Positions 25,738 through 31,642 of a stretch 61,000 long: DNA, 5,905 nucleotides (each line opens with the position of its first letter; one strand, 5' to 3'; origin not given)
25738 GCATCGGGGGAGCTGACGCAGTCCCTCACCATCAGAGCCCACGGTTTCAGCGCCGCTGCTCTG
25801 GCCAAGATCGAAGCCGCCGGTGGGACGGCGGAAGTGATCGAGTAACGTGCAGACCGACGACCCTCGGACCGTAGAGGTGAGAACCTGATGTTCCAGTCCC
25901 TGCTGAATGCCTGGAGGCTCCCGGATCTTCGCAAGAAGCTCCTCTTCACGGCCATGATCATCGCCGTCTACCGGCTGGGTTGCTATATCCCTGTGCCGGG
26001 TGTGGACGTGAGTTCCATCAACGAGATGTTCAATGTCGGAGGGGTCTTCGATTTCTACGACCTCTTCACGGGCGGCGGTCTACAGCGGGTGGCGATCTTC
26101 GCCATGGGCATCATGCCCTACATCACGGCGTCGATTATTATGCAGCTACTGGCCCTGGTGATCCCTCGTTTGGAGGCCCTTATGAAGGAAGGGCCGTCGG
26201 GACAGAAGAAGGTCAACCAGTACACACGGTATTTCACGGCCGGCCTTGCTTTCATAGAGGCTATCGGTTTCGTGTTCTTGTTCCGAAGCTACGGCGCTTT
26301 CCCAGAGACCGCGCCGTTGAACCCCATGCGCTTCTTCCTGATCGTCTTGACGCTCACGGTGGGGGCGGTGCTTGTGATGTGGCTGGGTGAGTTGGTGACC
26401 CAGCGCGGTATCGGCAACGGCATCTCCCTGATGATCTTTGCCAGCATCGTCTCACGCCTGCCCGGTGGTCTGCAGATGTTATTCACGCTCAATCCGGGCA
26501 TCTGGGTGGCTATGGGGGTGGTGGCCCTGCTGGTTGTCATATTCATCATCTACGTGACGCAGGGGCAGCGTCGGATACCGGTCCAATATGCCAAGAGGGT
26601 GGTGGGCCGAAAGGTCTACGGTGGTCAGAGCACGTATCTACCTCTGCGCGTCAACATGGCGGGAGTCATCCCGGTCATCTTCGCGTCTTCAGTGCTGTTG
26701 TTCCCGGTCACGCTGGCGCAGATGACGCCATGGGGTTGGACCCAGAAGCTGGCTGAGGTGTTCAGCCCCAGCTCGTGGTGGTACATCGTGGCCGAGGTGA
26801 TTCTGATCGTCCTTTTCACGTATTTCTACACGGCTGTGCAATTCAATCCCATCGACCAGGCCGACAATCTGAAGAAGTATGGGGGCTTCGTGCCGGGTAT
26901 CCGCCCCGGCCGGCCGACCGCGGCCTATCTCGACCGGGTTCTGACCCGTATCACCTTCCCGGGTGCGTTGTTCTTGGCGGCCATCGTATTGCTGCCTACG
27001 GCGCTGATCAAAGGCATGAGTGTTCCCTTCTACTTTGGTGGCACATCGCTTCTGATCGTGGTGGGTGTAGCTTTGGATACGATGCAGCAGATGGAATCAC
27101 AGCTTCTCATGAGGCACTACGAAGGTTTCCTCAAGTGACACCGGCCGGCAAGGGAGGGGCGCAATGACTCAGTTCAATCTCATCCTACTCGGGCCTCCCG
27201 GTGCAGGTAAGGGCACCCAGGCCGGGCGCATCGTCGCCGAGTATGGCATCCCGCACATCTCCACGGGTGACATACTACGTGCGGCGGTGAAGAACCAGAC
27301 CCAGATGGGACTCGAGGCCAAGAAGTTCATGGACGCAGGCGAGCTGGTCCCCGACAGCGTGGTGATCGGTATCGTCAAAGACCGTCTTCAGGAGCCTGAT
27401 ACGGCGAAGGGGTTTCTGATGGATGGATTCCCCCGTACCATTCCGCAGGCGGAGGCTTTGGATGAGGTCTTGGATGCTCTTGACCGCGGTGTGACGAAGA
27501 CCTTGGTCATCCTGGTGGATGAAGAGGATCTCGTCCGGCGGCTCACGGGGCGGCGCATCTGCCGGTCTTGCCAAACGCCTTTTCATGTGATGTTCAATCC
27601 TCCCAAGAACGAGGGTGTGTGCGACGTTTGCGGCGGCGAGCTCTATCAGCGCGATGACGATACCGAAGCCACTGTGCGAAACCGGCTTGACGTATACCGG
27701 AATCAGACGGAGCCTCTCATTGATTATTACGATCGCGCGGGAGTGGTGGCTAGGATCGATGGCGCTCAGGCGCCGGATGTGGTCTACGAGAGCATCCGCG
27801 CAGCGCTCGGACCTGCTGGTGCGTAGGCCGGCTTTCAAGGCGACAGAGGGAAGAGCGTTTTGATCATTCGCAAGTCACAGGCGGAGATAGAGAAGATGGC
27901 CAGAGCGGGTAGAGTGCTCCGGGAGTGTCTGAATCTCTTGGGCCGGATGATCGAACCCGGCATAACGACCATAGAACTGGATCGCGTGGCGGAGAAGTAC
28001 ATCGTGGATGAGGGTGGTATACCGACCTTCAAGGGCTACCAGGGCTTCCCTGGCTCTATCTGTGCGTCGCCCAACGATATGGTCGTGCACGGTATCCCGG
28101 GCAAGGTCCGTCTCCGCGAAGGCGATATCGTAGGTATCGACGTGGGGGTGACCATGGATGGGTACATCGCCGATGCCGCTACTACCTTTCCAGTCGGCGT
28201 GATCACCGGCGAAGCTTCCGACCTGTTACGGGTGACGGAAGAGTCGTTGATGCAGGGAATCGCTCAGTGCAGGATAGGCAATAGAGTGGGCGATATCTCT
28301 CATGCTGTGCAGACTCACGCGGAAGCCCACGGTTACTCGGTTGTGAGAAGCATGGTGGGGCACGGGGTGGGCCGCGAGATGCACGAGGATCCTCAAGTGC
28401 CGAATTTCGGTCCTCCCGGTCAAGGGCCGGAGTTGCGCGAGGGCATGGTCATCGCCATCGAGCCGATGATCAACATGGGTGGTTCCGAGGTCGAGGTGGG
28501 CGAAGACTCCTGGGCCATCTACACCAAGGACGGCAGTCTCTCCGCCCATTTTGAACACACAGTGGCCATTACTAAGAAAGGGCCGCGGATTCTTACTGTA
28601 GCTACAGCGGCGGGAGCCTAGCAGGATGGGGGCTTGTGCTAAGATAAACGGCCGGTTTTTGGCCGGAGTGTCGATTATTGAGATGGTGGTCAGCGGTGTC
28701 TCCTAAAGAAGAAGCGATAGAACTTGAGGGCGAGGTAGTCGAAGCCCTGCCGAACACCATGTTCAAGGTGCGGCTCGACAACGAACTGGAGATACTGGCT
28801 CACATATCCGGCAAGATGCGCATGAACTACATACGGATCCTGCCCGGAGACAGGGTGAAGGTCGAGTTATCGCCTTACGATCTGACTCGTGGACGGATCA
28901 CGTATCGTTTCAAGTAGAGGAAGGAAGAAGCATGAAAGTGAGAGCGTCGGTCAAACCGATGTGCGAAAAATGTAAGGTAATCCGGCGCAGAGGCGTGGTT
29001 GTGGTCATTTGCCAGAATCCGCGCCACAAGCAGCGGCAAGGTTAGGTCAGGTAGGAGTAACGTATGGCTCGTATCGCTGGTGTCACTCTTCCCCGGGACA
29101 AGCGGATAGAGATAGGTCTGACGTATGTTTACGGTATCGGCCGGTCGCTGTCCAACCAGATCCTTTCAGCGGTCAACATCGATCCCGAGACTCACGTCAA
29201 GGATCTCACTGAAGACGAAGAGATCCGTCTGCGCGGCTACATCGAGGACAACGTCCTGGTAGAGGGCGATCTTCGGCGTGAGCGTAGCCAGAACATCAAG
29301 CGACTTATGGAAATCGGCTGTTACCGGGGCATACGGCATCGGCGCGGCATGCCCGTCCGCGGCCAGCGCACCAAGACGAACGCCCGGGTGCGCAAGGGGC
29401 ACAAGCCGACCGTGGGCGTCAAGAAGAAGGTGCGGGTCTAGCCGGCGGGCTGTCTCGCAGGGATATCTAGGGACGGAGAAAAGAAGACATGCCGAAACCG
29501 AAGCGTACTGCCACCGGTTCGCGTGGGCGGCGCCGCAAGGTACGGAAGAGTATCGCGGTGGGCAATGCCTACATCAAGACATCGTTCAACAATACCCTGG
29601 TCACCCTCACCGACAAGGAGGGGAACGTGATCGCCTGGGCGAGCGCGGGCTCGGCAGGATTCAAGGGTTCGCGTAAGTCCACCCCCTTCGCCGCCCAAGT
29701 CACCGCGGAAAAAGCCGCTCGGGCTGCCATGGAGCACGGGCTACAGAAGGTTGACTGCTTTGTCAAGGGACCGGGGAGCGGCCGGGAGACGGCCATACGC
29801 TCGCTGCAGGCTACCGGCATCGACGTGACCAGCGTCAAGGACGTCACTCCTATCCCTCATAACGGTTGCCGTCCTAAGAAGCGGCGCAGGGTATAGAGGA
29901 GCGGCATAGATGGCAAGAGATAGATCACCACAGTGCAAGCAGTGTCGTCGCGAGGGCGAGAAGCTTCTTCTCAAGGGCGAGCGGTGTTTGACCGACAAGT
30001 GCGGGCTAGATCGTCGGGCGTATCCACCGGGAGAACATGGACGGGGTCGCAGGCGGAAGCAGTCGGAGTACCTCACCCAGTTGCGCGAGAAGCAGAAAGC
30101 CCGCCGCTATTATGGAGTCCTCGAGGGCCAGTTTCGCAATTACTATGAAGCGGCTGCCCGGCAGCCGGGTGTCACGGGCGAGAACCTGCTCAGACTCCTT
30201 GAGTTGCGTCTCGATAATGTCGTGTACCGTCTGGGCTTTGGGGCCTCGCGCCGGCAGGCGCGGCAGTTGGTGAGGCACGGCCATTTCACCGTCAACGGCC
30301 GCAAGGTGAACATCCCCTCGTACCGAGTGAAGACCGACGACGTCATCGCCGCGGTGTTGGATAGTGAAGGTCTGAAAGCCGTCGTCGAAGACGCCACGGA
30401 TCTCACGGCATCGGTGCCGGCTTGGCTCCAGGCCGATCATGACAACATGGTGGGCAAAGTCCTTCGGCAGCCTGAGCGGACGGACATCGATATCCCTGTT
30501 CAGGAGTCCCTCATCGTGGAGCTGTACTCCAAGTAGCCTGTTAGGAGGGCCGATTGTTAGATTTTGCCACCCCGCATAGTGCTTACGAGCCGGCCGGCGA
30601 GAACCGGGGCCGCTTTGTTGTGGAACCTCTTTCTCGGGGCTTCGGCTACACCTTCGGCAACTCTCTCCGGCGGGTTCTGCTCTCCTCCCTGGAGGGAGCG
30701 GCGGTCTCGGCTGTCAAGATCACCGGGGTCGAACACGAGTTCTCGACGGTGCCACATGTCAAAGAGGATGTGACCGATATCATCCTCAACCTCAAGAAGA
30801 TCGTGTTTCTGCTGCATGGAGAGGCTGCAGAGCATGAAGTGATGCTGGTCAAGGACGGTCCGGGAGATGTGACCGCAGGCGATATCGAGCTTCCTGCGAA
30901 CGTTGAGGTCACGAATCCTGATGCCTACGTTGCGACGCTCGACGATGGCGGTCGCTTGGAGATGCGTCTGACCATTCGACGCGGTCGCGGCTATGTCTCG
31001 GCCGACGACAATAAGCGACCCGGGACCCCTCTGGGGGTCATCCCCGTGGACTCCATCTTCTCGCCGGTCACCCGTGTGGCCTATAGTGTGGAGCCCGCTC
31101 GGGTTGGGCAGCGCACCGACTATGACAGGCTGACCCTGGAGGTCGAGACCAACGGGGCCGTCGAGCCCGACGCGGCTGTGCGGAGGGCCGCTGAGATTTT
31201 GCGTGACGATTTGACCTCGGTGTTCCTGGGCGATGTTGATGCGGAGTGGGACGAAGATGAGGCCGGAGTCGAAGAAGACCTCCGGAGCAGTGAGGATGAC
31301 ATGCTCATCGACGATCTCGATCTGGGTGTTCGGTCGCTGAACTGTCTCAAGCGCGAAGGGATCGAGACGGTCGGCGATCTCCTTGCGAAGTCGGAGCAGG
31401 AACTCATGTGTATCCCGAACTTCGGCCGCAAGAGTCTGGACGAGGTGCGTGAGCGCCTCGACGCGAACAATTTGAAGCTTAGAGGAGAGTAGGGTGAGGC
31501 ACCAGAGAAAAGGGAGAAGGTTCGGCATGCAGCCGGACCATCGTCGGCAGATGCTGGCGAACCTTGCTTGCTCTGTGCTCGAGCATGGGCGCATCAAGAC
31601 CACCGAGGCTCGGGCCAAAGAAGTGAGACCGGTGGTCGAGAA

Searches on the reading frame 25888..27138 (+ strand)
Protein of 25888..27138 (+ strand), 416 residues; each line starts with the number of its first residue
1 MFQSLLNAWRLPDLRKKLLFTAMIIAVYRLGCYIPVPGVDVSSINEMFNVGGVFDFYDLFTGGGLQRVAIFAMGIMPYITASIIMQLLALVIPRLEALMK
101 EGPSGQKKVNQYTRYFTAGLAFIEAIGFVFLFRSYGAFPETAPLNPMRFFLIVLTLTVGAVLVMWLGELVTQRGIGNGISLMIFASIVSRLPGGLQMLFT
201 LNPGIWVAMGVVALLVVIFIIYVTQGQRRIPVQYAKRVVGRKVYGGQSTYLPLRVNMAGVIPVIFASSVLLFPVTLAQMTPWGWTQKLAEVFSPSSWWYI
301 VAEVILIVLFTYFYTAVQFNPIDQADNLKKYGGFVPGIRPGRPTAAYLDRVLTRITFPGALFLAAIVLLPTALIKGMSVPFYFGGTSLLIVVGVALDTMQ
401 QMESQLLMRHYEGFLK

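Call 48: search_protein_families(library=ncbifam, proteins=[window:25888-27138:+], max_evalue=0.00001)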
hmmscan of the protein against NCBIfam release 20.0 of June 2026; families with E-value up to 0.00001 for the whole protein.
window:25888-27138:+ (416 aa): 3 families
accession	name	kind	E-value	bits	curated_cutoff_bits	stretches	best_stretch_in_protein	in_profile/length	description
TIGR00967.1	3a0501s007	equivalog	5.3e-125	417.5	253.6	1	15-410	1-413/414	preprotein translocase subunit SecY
TIGR02920.1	acc_sec_Y2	equivalog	8.4e-50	169.7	249.6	1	15-414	3-394/395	accessory Sec system protein translocase subunit SecY2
NF009082.0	PRK12417.1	equivalog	3.5e-46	157.7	353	1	15-415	13-402/406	accessory Sec system protein translocase subunit SecY2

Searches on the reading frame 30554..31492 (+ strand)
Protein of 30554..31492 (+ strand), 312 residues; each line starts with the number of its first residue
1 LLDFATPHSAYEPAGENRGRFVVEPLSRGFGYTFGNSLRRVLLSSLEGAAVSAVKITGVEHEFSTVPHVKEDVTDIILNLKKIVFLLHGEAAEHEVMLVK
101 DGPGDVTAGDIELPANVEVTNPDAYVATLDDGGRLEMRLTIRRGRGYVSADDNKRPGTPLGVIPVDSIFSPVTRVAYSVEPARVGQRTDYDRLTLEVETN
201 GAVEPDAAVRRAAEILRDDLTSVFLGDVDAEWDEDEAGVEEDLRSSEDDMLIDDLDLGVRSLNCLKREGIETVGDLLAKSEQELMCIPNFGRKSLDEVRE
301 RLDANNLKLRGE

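Call 48: search_protein_families(library=ncbifam, proteins=[window:30554-31492:+], max_evalue=0.00001)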
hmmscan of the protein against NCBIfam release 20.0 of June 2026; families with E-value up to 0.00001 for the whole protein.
window:30554-31492:+ (312 aa): 9 families
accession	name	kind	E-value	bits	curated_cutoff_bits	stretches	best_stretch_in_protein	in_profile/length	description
NF003519.0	PRK05182.2-5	equivalog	9.7e-115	382.9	277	1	14-310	17-315/320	DNA-directed RNA polymerase subunit alpha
NF003513.0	PRK05182.1-2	equivalog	2.5e-110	368.6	302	1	15-309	23-315/338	DNA-directed RNA polymerase subunit alpha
NF003515.0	PRK05182.2-1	equivalog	8.9e-108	360.3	406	1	15-311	17-312/314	DNA-directed RNA polymerase subunit alpha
TIGR02027.1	rpoA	equivalog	1.2e-107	359.6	227.8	1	19-310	2-296/298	DNA-directed RNA polymerase subunit alpha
NF003514.0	PRK05182.1-4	equivalog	1.6e-104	349.2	434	1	7-310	7-309/338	DNA-directed RNA polymerase subunit alpha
NF003516.0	PRK05182.2-2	equivalog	2.9e-96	322.4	353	1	7-303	9-300/315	DNA-directed RNA polymerase subunit alpha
NF003518.0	PRK05182.2-4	equivalog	4.7e-89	298.6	523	1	1-309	1-308/312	DNA-directed RNA polymerase subunit alpha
NF003517.0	PRK05182.2-3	equivalog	2.4e-78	263.5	356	1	12-309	17-318/344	DNA-directed RNA polymerase subunit alpha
NF011498.0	PRK14906.1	equivalog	1.5e-08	32.5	1437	1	241-308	1303-1371/1459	DNA-directed RNA polymerase subunit beta'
